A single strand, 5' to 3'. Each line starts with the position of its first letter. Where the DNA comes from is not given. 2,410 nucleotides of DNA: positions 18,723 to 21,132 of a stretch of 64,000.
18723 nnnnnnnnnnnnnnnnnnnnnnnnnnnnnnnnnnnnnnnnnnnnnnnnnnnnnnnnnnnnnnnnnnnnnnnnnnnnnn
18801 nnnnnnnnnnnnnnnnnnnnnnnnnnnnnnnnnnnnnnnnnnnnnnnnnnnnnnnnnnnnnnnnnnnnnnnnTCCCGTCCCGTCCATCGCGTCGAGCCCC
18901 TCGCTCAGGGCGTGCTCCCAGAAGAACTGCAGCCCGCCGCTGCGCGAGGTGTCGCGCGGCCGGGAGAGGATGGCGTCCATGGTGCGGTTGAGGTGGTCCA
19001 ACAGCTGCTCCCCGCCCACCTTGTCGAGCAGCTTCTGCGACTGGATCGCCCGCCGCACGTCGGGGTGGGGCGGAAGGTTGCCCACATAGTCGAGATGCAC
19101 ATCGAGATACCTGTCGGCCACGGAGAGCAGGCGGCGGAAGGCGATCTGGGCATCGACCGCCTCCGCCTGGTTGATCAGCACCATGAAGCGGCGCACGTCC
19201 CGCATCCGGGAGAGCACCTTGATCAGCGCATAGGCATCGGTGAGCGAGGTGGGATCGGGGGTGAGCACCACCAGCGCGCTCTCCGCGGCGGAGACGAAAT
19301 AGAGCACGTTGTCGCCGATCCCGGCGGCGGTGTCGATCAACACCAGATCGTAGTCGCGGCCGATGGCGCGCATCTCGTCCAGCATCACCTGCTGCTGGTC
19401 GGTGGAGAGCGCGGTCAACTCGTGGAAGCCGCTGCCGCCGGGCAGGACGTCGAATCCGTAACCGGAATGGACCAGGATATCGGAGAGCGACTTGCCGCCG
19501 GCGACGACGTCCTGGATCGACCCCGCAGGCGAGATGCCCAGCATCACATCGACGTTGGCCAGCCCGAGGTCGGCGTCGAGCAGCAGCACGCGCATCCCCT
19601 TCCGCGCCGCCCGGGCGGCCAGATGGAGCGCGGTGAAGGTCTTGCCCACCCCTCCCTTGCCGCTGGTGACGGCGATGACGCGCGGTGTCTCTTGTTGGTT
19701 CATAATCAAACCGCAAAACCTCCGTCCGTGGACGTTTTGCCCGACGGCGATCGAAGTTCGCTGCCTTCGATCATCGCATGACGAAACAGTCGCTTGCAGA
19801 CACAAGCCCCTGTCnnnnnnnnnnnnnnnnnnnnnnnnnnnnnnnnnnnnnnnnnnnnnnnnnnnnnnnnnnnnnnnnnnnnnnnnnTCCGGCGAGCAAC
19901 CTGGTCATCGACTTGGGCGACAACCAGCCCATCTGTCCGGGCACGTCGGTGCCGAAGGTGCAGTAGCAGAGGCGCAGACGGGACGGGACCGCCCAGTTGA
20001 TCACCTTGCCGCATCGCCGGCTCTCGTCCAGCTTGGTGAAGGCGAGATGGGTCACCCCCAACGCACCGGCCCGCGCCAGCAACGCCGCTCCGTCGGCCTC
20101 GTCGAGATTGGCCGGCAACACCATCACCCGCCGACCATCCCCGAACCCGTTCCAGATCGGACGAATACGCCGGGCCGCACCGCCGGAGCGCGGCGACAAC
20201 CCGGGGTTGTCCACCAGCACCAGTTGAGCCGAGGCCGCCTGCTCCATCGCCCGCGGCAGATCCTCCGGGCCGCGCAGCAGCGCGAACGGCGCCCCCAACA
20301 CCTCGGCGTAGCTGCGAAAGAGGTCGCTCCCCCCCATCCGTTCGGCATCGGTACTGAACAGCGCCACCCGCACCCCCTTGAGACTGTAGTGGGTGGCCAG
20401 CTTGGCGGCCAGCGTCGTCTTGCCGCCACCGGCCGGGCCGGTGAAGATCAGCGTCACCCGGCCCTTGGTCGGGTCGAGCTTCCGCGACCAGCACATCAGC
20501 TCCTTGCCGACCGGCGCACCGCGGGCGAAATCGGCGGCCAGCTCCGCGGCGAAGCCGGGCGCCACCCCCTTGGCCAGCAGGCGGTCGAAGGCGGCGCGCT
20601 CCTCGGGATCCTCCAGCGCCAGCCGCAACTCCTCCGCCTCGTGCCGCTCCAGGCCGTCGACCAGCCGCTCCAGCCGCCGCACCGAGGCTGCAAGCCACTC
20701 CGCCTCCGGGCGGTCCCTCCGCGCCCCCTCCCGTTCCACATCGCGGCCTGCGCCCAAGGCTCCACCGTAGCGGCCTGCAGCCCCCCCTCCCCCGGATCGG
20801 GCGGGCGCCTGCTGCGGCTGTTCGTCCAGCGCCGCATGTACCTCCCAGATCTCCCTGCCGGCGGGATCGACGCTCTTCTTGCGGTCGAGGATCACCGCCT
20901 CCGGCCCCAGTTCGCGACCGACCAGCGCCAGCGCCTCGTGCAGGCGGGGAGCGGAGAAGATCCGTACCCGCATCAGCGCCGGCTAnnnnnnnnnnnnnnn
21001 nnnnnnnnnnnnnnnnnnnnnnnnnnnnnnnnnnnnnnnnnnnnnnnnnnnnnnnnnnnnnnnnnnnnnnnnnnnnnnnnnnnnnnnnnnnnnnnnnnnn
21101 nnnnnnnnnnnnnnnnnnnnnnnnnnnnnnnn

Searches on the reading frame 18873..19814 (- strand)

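Call 36: search_protein_families(library=pfam, max_evalue=0.001, proteins=[window:18873-19814:-])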
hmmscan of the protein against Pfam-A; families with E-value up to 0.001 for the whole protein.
window:18873-19814:- (314 aa): 7 families
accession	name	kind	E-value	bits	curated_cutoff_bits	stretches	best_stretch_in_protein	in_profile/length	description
PF13614.12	AAA_31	-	3.8e-19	69.8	27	1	45-206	2-169/177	AAA domain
PF10609.15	ParA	-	1.1e-14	54.9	27.1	1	45-96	4-55/246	NUBPL iron-transfer P-loop NTPase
PF01656.29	CbiA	-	9.6e-14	51.9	25.4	1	47-261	1-123/125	CobQ/CobB/MinD/ParA nucleotide binding domain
PF09140.17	MipZ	-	9.9e-06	25.5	20.7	1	46-83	2-39/262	ATPase MipZ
PF02374.21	ArsA_ATPase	-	5.3e-05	23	24.3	1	49-82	5-38/305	Anion-transporting ATPase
PF06564.18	CBP_BcsQ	-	0.00018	21.6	21.3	1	46-190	3-151/234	Cellulose biosynthesis protein BcsQ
PF13479.12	AAA_24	-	0.00023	21.5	27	1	51-164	8-74/195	AAA domain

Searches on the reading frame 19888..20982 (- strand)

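Call 36: search_protein_families(library=pfam, max_evalue=0.001, proteins=[window:19888-20982:-])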
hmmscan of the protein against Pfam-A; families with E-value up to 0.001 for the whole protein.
window:19888-20982:- (365 aa): 6 families
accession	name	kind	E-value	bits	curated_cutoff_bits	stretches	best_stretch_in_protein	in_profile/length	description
PF00448.28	SRP54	-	1.6e-16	60.9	22.7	1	177-347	3-179/196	SRP54-type protein, GTPase domain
PF13401.12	AAA_22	-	0.00015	22.5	27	1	177-255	7-84/130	AAA domain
PF13521.12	AAA_28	-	0.00047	20.9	27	0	179-200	3-24/164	AAA domain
PF20720.3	nSTAND3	-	0.00052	20.2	27.2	1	177-207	19-49/155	Novel STAND NTPase 3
PF01656.29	CbiA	-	0.00063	20.2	25.4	0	184-214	7-38/125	CobQ/CobB/MinD/ParA nucleotide binding domain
PF13604.12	AAA_30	-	0.00064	20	27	0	173-213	16-56/191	AAA domain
